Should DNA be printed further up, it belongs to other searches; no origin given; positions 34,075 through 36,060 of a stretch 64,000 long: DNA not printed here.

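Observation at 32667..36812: Block of three large unknown proteins, one with a transglutaminase-like Cys-His-Asp core, with atypical composition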

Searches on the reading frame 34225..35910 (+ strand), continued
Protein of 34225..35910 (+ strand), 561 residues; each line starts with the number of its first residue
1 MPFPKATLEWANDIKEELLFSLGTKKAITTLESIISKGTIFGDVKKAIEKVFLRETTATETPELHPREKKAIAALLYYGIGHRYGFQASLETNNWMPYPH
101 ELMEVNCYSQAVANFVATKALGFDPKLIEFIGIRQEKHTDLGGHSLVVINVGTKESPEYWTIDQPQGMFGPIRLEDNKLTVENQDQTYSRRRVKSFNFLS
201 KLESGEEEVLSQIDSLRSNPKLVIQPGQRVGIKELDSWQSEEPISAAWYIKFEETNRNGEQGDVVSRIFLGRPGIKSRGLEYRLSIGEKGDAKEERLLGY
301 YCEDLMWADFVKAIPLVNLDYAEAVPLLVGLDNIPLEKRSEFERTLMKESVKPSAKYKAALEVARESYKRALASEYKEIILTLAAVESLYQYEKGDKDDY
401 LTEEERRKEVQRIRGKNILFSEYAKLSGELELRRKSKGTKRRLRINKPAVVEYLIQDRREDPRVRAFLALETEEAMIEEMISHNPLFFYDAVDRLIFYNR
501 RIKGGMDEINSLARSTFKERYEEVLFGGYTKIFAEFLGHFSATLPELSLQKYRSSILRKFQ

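Call 64: find_encoding_contigs(protein=P0041, flank=8000, max_places=4)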
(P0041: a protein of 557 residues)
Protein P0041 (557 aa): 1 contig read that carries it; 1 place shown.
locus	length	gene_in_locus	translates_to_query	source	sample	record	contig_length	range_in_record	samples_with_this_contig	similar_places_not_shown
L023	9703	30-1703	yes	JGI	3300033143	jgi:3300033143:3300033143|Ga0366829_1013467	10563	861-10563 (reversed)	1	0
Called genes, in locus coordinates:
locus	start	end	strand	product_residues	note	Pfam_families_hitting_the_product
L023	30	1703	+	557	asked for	-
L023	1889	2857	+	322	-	-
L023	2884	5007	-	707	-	-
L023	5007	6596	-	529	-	-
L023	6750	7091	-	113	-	-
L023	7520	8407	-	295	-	PF03060:NMO, PF04481:DUF561 (weak)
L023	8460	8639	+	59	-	-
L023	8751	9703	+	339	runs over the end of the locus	PF08545:ACP_syn_III, PF08541:ACP_syn_III_C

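Call 78: find_related_loci(query=A9, collection=metagenome_contigs, flank=6000)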
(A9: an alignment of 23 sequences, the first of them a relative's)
Query A9 (531 aa) in metagenome_contigs; peptide patterns used: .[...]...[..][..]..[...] (x = any residue, [..] = any of these).
68 stretches matched a pattern; 24 encode a relative of the query (tblastn E <= 1e-3); 24 distinct loci.
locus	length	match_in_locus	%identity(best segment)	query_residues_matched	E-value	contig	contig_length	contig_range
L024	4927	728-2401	27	4-530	1e-55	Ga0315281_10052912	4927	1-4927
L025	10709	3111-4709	28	1-529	1e-55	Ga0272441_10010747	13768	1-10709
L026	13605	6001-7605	28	4-529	2e-55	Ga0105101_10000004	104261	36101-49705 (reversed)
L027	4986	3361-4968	28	4-529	1e-54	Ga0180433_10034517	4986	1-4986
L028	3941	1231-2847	26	1-530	1e-52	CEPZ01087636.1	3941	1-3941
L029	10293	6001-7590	26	4-529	6e-50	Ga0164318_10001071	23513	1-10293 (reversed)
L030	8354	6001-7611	28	1-529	9e-50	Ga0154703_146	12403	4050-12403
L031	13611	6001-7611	28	1-529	6e-49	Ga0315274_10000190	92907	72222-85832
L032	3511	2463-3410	31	1-341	3e-47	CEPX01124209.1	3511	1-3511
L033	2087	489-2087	28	4-526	1e-47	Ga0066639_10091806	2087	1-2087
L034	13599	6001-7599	26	4-531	1e-46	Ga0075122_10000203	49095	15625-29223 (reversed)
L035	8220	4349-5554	29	4-410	6e-47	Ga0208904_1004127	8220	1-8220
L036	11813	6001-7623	28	1-529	9e-46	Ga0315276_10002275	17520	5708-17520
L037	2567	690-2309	28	1-529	1e-44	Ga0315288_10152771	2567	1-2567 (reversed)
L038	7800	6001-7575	26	4-524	3e-44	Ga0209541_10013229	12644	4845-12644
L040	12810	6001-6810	33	4-290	4e-41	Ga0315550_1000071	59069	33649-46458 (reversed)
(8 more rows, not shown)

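Call 81: search_protein_families(library=pfam, proteins=[L034:7607-9148:-, L040:7639-9156:-, L028:2854-3870:-, L031:5498-5914:+, L021:1122-1463:+, L020:258-611:+, L029:5556-5972:+, L023:2884-5007:-, L023:5007-6596:-, L023:1889-2857:+], max_evalue=0.1)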
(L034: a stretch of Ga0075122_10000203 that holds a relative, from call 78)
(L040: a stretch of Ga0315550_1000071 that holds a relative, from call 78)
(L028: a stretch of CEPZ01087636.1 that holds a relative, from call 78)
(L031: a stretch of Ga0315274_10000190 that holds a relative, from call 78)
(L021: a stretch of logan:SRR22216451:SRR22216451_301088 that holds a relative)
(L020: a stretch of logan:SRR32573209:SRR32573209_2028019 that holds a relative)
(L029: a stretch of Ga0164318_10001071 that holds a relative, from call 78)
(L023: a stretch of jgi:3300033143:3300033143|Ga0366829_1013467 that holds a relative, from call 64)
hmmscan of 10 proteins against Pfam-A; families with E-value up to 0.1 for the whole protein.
L034:7607-9148:- (513 aa): 4 families
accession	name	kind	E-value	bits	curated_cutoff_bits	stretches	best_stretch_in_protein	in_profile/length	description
PF00152.25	tRNA-synt_2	-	2e-72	244.3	25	1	160-494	1-306/308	tRNA synthetases class II (D, K and N)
PF01336.31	tRNA_anti-codon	-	1.6e-16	60.4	27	1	66-144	1-75/75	OB-fold nucleic acid binding domain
PF01409.25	tRNA-synt_2d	-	1.4e-05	25.2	19.8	1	228-310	77-162/246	tRNA synthetases class II core domain (F)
PF13742.12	tRNA_anti_2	-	0.083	13.6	27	0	41-141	2-94/95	OB-fold nucleic acid binding domain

L040:7639-9156:- (505 aa): 3 families
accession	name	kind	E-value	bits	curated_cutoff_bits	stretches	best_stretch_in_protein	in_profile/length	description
PF00152.25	tRNA-synt_2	-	1.1e-90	304.3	25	1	151-488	2-307/308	tRNA synthetases class II (D, K and N)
PF01336.31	tRNA_anti-codon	-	2e-16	60.1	27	1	56-134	1-75/75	OB-fold nucleic acid binding domain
PF01409.25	tRNA-synt_2d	-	1.3e-07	31.8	19.8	1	242-317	104-178/246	tRNA synthetases class II core domain (F)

L028:2854-3870:- (338 aa): 2 families
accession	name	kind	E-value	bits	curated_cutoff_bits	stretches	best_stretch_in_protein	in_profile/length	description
PF00152.25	tRNA-synt_2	-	3.9e-89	299.2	25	1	35-332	2-307/308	tRNA synthetases class II (D, K and N)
PF01409.25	tRNA-synt_2d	-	1.3e-06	28.5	19.8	1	126-153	104-131/246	tRNA synthetases class II core domain (F)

L031:5498-5914:+ (138 aa): 0 families

L021:1122-1463:+ (113 aa): 1 family
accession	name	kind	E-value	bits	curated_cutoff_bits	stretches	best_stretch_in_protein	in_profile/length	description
PF07311.17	Dodecin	-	0.035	14.9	22.5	0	49-81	7-39/64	Dodecin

L020:258-611:+ (117 aa): 1 family
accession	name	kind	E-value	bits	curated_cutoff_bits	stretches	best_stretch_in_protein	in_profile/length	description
PF24668.1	KH_Vigilin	-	0.011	15.8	27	0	4-26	26-48/50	Vigilin KH domain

L029:5556-5972:+ (138 aa): 1 family
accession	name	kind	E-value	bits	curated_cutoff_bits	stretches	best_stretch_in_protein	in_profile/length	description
PF07412.17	Geminin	-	0.011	15.9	22.2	1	15-84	51-120/197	Geminin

L023:2884-5007:- (707 aa): 0 families

L023:5007-6596:- (529 aa): 2 families
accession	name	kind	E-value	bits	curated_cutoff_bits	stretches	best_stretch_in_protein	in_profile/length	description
PF13700.11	DUF4158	-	0.049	14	27.4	0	337-394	57-114/165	Domain of unknown function (DUF4158)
PF07728.20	AAA_5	-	0.083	13.3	22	0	136-207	72-138/139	AAA domain (dynein-related subfamily)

L023:1889-2857:+ (322 aa): 0 families

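Call 93: find_related_loci(query=A1, collection=viral_contigs, flank=6000)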
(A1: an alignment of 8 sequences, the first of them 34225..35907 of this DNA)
Query A1 (561 aa) in viral_contigs; peptide patterns used: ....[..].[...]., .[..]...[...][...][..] (x = any residue, [..] = any of these).
29 stretches matched a pattern, but none encodes a relative of the query by tblastn (E <= 1e-3).

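Call 94: find_related_loci(query=A9, collection=viral_contigs, flank=6000)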
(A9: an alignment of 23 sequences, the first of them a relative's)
Query A9 (531 aa) in viral_contigs; peptide patterns used: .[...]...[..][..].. (x = any residue, [..] = any of these).
6 stretches matched a pattern, but none encodes a relative of the query by tblastn (E <= 1e-3).

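Call 99: search_protein_families(library=padloc, proteins=[window:34225-35907:+, L031:5498-5911:+, P0062, P0047, P0041], max_evalue=0.1)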
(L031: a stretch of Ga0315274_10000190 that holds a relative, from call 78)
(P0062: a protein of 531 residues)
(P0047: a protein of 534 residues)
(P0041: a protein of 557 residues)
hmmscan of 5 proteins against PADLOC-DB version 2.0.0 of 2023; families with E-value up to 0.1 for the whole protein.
window:34225-35907:+ (561 aa): 0 families

L031:5498-5911:+ (138 aa): 0 families

P0062 (531 aa): 0 families

P0047 (534 aa): 0 families

P0041 (557 aa): 0 families

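Call 100: search_dna_similar(query=window:34225-35907:+, collection=phages, mode=protein, max_evalue=0.001, max_rows=5)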
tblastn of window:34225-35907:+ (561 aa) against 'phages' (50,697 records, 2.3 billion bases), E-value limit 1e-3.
No match.

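Call 101: search_dna_similar(query=window:34225-35907:+, collection=plasmids, mode=protein, max_evalue=0.001, max_rows=5)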
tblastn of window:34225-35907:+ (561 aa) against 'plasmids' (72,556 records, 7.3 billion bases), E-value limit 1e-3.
No match.

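Call 109: search_solved_structures(query=A8, max_evalue=10, show_alignments=2)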
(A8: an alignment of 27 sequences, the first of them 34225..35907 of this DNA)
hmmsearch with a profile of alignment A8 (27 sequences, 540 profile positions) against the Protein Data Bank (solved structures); distinct sequences matched with E-value up to 10: 3.
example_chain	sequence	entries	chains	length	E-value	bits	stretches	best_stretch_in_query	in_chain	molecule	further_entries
6een_D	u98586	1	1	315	0.37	12.6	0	299-347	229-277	Designer Pentatricopeptide Protein dPPR10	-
23fj_R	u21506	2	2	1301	0.54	12.1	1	226-323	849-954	ARID domain-containing protein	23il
6een_B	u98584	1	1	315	2.4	9.9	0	299-345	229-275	Designer Pentatricopeptide Protein dPPR10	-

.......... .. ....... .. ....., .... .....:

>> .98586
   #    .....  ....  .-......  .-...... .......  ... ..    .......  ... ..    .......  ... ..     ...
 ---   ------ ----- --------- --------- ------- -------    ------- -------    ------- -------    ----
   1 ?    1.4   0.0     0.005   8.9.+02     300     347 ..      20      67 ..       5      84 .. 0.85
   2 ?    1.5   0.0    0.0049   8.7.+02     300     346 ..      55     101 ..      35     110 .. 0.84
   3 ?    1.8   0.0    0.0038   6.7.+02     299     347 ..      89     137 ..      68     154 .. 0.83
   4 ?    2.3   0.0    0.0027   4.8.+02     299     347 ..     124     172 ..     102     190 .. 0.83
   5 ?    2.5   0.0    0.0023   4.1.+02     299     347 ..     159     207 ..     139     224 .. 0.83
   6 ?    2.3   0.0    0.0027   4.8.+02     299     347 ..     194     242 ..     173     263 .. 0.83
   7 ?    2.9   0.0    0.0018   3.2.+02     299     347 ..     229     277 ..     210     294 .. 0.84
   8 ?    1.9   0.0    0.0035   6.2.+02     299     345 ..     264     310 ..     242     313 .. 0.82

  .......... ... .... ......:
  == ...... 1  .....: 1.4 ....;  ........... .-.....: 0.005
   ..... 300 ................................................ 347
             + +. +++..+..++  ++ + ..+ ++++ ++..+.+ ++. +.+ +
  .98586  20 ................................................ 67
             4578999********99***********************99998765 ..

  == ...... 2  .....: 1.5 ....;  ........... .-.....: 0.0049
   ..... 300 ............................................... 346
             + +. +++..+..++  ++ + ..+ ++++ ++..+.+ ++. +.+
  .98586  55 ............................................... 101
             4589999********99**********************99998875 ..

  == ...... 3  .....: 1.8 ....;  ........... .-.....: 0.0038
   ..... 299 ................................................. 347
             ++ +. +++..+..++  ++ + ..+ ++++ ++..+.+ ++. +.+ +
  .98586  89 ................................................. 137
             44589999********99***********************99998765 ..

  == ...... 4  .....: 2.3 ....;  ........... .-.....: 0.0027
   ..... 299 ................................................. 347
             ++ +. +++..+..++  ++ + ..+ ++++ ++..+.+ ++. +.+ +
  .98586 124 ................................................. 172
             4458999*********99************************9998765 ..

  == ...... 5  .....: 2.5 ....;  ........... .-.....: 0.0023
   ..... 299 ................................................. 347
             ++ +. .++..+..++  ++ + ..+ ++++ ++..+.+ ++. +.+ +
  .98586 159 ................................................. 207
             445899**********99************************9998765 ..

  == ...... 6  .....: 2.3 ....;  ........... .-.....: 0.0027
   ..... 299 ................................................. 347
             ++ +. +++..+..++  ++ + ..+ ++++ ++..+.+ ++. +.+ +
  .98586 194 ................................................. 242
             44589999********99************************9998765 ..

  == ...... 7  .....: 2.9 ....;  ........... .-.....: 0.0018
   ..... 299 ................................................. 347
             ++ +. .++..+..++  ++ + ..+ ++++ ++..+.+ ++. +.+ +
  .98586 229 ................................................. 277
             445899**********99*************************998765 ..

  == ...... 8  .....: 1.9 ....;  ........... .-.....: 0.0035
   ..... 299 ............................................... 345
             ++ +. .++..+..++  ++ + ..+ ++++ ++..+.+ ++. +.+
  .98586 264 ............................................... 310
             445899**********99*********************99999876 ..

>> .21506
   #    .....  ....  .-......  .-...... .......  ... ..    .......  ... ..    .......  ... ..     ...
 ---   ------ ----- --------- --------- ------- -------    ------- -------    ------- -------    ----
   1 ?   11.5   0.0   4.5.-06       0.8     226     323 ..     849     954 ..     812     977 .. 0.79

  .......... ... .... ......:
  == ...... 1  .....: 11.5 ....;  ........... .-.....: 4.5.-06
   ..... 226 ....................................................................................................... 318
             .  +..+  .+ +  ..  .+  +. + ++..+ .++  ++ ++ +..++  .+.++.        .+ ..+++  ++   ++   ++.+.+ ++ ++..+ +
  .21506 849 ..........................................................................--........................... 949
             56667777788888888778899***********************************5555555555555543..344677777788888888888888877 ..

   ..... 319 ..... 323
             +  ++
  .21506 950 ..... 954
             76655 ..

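Call 110: search_protein_families(library=pfam, alignment_id=A8, max_evalue=10)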
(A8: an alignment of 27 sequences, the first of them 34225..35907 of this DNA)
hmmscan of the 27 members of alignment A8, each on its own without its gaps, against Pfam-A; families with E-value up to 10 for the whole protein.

A. member 1, window:34225-35907:+ (561 aa): 0 families

B. families by the number of members that match (of 27 scanned): 37 families (the first 25 are shown)
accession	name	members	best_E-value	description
PF01841.26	Transglut_core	2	0.17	Transglutaminase-like superfamily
PF05139.19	Erythro_esteras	1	0.01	Erythromycin esterase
PF06029.17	AlkA_N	1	0.011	AlkA N-terminal domain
PF03937.21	Sdh5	1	0.014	Flavinator of succinate dehydrogenase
PF05797.17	Rep_4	1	0.025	Yeast trans-acting factor (REP1/REP2)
PF20653.3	COG6_C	1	0.029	Conserved Oligomeric Golgi complex subunit 6, C-terminal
PF21906.2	NrtR_WHD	1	0.045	NrtR DNA-binding winged helix domain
PF24889.1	CCTL2_WNK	1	0.051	WNK CCTL2 domain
PF00659.24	POLO_box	1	0.053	POLO box duplicated region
PF17958.7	EF-hand_13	1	0.056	EF-hand domain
PF21604.3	CRLF2_D1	1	0.066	Cytokine receptor-like factor 2-like, D1 domain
PF10165.14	Ric8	1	0.067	Guanine nucleotide exchange factor synembryn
PF14076.12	DUF4258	1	0.067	Domain of unknown function (DUF4258)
PF22631.2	PLCB1-4-like_EFh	1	0.07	Phosphoinositide phospholipase C beta1-4-like EF-hand domain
PF08885.17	GSCFA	1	0.071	GSCFA family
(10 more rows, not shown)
